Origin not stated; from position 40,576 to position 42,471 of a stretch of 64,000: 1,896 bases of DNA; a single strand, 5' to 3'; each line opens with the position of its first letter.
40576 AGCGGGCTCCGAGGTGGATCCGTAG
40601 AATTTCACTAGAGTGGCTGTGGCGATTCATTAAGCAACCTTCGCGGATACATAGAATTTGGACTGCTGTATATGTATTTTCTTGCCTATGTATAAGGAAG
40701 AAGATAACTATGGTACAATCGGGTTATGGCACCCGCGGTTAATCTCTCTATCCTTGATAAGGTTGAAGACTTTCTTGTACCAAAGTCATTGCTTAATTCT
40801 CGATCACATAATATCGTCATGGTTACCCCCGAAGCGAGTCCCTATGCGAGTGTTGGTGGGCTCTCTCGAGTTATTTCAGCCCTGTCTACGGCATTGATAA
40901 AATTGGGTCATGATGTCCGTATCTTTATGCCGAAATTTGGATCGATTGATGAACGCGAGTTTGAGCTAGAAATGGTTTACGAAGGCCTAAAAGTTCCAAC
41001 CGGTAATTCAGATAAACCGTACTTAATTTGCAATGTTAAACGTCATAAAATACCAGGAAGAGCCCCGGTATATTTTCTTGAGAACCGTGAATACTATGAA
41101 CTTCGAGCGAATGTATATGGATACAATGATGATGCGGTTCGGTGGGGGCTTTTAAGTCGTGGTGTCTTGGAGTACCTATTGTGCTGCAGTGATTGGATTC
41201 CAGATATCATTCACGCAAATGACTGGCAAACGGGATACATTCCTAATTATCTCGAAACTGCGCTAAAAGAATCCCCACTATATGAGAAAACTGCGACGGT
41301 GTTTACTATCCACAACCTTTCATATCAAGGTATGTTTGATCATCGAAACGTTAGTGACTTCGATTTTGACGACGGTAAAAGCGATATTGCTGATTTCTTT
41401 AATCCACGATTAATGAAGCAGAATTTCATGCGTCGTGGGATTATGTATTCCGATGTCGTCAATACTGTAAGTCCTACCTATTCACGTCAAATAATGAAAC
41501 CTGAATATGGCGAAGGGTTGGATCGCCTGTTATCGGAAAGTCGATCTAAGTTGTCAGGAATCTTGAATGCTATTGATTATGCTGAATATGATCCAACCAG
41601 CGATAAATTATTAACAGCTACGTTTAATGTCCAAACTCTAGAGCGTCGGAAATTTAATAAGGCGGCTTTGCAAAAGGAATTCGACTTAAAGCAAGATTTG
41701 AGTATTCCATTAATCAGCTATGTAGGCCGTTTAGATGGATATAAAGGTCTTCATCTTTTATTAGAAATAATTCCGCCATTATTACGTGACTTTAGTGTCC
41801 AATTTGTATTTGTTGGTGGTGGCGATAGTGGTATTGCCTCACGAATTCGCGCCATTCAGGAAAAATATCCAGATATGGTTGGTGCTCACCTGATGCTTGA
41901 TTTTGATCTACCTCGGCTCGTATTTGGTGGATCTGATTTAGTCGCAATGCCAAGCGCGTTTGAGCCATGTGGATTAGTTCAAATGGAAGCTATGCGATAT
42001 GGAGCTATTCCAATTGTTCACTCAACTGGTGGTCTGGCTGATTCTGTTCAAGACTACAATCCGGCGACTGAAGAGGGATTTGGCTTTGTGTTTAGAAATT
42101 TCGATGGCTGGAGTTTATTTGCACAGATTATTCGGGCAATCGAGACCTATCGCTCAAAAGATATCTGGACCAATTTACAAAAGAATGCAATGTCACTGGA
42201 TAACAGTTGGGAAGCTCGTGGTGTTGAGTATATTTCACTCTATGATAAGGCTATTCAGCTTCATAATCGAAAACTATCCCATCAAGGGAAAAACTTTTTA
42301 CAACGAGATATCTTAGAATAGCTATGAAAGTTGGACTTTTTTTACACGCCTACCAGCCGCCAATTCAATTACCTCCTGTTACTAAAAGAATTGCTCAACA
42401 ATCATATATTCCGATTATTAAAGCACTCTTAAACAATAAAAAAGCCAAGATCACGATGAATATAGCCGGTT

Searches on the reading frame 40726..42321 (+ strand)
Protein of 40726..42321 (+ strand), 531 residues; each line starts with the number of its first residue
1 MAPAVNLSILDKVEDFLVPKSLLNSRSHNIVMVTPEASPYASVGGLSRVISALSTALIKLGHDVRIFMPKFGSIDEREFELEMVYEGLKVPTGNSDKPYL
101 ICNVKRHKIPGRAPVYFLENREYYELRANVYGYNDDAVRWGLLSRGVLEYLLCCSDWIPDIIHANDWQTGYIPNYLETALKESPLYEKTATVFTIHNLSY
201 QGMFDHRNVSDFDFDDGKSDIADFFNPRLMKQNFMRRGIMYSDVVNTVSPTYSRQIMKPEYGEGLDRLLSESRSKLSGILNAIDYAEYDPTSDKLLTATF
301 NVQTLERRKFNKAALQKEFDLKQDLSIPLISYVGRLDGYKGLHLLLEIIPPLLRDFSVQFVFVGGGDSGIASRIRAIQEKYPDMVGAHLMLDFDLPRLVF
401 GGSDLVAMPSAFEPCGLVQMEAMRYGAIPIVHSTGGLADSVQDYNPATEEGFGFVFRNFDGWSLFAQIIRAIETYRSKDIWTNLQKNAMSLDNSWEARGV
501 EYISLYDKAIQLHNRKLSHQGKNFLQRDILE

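Call 77: search_protein_families(library=pfam, proteins=[window:40726-42321:+], max_evalue=0.0001)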
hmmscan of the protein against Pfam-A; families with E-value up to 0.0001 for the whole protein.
window:40726-42321:+ (531 aa): 5 families
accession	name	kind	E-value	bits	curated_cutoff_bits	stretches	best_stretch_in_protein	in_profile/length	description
PF08323.17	Glyco_transf_5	-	1.1e-67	228.7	22.7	1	29-270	1-238/239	Starch synthase catalytic domain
PF00534.26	Glycos_transf_1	-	1.1e-15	58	26.4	1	328-473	16-157/172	Glycosyl transferases group 1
PF13692.12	Glyco_trans_1_4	-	6.1e-14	52.9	27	1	328-472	2-140/142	Glycosyl transferases group 1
PF13439.12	Glyco_transf_4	-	5e-07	30.3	28.5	0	43-206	1-109/170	Glycosyltransferase Family 4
PF13579.12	Glyco_trans_4_4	-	2.1e-05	25.4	29.7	0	44-255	1-141/158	Glycosyl transferase 4-like domain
